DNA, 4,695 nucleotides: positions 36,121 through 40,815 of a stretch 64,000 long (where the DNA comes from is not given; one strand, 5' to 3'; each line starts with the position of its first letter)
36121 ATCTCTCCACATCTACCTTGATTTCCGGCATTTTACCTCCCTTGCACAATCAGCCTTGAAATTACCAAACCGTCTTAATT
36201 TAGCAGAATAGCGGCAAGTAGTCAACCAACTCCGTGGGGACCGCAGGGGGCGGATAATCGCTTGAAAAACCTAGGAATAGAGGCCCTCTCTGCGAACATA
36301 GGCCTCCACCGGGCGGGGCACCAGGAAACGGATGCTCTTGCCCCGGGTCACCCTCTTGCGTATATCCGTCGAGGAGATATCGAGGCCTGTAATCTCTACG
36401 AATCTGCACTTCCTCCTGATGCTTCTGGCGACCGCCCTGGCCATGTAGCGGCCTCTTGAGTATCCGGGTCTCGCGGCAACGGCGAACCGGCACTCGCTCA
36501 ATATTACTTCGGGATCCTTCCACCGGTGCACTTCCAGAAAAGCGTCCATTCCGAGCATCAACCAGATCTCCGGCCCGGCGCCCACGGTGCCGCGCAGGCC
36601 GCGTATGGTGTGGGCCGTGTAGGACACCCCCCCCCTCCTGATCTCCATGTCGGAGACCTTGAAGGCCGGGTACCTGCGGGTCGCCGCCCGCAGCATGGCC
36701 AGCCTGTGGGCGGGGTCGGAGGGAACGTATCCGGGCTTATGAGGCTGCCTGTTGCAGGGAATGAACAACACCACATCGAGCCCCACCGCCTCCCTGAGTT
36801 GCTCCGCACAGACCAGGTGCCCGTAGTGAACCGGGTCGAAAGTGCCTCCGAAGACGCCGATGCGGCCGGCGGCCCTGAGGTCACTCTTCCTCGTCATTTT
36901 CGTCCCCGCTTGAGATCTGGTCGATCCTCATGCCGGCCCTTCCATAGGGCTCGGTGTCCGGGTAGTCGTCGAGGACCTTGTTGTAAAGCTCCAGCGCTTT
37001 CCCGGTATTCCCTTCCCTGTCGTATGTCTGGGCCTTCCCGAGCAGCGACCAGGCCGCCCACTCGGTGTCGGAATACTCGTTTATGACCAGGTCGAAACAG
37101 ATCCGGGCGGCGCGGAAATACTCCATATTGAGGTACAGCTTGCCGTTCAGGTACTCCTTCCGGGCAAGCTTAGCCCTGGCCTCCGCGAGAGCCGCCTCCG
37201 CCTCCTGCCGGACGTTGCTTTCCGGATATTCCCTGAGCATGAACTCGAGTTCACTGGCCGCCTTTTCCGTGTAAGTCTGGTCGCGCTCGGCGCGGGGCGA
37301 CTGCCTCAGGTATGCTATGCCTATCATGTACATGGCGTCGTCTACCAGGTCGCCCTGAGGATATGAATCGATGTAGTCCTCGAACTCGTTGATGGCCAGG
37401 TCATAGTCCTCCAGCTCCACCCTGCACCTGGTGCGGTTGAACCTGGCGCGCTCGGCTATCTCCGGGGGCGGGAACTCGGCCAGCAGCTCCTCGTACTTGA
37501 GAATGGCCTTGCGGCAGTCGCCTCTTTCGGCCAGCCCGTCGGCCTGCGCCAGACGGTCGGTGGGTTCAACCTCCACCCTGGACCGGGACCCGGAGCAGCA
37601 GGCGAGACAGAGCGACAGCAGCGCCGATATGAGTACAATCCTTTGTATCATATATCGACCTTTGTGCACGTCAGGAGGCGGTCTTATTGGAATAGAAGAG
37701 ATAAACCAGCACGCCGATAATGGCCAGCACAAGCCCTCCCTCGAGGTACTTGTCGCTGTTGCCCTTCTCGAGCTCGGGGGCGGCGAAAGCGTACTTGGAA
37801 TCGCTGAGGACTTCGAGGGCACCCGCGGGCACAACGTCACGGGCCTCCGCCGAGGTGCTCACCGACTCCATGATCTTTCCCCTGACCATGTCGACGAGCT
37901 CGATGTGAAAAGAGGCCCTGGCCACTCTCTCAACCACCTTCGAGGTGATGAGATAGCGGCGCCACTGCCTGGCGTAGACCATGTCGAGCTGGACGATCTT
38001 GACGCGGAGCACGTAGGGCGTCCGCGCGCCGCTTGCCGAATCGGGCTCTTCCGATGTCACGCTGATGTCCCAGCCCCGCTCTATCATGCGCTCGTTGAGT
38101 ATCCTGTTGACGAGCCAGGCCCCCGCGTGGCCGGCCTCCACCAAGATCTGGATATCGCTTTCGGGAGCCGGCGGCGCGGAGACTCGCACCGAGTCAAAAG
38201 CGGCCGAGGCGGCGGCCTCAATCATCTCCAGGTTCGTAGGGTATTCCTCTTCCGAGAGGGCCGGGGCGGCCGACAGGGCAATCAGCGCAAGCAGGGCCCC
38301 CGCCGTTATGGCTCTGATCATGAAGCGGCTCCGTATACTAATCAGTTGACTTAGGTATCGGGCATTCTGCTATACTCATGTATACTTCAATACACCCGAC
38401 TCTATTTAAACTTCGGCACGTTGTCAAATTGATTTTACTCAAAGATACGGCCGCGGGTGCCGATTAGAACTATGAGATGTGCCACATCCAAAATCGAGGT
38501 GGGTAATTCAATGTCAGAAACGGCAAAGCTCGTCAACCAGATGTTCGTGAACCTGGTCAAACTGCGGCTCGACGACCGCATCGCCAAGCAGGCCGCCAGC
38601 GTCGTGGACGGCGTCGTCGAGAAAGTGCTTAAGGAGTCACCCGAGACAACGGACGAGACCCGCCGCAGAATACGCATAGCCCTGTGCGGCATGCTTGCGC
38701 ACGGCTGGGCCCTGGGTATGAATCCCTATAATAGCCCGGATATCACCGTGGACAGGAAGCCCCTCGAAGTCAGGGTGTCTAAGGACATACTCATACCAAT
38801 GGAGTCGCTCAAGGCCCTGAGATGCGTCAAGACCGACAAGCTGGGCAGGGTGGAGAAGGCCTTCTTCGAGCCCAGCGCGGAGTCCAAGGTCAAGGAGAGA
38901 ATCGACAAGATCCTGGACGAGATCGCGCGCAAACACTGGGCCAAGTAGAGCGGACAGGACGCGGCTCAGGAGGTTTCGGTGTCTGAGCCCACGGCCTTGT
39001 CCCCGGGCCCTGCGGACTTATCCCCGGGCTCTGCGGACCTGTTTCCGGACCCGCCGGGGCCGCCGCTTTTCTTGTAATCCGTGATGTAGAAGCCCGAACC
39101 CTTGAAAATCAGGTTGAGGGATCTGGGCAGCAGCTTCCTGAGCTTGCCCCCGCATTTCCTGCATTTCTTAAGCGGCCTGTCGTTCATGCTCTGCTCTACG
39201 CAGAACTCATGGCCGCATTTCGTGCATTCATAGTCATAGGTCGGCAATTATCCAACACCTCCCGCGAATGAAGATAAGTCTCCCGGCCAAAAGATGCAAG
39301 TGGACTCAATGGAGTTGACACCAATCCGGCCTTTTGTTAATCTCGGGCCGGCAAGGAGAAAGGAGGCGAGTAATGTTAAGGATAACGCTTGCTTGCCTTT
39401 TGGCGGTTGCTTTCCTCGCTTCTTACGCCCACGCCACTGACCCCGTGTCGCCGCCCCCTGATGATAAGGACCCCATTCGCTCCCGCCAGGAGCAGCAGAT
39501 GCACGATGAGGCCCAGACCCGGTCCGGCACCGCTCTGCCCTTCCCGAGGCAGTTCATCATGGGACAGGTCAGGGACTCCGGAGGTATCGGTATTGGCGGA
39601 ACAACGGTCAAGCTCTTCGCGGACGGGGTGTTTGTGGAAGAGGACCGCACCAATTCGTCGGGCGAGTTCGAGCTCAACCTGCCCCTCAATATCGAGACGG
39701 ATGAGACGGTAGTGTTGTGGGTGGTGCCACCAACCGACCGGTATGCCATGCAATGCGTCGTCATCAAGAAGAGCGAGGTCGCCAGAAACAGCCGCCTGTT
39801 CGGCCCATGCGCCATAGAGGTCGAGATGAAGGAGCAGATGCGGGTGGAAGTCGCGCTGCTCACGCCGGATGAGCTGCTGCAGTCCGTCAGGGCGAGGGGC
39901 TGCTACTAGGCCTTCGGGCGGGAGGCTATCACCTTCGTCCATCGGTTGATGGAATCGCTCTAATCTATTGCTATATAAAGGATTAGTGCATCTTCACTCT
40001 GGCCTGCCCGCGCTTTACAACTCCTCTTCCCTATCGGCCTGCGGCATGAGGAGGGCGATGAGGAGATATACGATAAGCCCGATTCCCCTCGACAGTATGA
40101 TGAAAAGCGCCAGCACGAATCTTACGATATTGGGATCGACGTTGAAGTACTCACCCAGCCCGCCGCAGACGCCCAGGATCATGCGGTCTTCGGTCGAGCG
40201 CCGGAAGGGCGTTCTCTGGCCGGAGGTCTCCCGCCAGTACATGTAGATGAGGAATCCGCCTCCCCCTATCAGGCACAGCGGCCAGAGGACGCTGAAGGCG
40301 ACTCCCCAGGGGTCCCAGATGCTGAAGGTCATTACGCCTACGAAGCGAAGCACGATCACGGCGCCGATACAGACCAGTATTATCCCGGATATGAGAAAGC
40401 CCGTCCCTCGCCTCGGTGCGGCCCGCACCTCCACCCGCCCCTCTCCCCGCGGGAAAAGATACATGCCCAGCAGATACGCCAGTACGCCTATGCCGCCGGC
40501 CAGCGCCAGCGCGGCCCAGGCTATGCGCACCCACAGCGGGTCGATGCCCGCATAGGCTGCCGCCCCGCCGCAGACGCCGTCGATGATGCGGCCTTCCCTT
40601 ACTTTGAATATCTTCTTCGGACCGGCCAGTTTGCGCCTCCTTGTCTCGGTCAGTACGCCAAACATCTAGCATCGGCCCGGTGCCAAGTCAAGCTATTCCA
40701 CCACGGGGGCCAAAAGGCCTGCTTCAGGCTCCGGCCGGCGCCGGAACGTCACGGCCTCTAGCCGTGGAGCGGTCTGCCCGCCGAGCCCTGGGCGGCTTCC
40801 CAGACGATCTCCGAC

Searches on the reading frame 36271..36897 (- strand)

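Call 16: search_protein_families(library=pfam, max_evalue=0.00001, proteins=[window:36271-36897:-])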
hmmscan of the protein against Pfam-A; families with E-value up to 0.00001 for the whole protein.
window:36271-36897:- (208 aa): 1 family
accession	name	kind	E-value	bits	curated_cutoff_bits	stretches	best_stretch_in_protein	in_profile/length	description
PF01467.32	CTP_transf_like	-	8.5e-24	84.7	21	1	15-182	1-133/133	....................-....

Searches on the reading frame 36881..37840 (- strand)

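Call 16: search_protein_families(library=pfam, max_evalue=0.00001, proteins=[window:36881-37840:-])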
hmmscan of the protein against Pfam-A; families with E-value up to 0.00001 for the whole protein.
window:36881-37840:- (319 aa): 7 families
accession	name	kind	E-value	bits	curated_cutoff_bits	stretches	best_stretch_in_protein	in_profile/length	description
PF13525.12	YfiO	-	4.7e-27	95.5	25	1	104-279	16-194/203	Outer membrane lipoprotein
PF13174.12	TPR_6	-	1.6e-14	53.9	26.3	0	265-296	2-33/33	Tetratricopeptide repeat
PF13432.12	TPR_16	-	2.1e-07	31.7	32.7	0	97-163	1-64/65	Tetratricopeptide repeat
PF13512.12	TPR_18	-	2.5e-06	28.2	21.9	0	90-216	7-143/145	Tetratricopeptide repeat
PF14559.12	TPR_19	-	5.9e-06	26.9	25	0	263-299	25-61/68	Tetratricopeptide repeat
PF13424.12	TPR_12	-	6.2e-06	26.8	30.1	0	254-293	35-75/77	Tetratricopeptide repeat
PF13181.12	TPR_8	-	9.4e-06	25.8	25.7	0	267-291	5-29/34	Tetratricopeptide repeat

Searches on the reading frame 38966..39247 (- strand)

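Call 3: search_protein_families(library=pfam, proteins=[window:38966-39247:-])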
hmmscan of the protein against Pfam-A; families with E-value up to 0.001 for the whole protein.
window:38966-39247:- (93 aa): 1 family
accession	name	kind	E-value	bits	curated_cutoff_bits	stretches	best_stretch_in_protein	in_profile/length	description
PF09723.15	Zn_ribbon_8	-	2e-15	56.9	34.4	1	1-39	1-40/41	Zinc ribbon domain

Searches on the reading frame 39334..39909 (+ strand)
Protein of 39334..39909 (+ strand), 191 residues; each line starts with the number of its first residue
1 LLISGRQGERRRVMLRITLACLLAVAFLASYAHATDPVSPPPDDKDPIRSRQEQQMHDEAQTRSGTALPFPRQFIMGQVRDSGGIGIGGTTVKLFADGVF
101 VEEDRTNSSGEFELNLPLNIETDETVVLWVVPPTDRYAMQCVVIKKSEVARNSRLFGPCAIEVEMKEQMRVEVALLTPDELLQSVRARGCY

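Call 3: search_protein_families(library=pfam, proteins=[window:39334-39909:+])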
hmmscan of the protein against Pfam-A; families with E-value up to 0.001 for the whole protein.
window:39334-39909:+ (191 aa): 1 family
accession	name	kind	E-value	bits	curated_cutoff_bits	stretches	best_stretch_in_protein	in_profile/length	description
PF13620.12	CarboxypepD_reg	-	0.00022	21.9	32.3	1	75-117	2-46/82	Carboxypeptidase regulatory-like domain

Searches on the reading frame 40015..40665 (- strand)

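Call 3: search_protein_families(library=pfam, proteins=[window:40015-40665:-])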
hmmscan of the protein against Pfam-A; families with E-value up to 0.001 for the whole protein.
window:40015-40665:- (216 aa): 1 family
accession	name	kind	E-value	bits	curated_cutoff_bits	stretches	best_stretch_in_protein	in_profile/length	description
PF04024.17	PspC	-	2.4e-36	123.8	25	2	153-210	2-58/58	PspC domain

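Call 4: search_protein_families(library=ncbifam, proteins=[window:40015-40665:-])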
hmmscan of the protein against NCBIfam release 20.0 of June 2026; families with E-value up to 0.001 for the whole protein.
window:40015-40665:- (216 aa): 2 families
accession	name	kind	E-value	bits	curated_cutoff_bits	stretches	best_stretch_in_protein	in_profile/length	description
TIGR02978.1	phageshock_pspC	equivalog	8.5e-18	64.4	104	2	153-212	3-63/121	envelope stress response membrane protein PspC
NF007973.0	PRK10697.1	equivalog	1.1e-09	38.2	136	1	156-213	12-70/119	envelope stress response membrane protein PspC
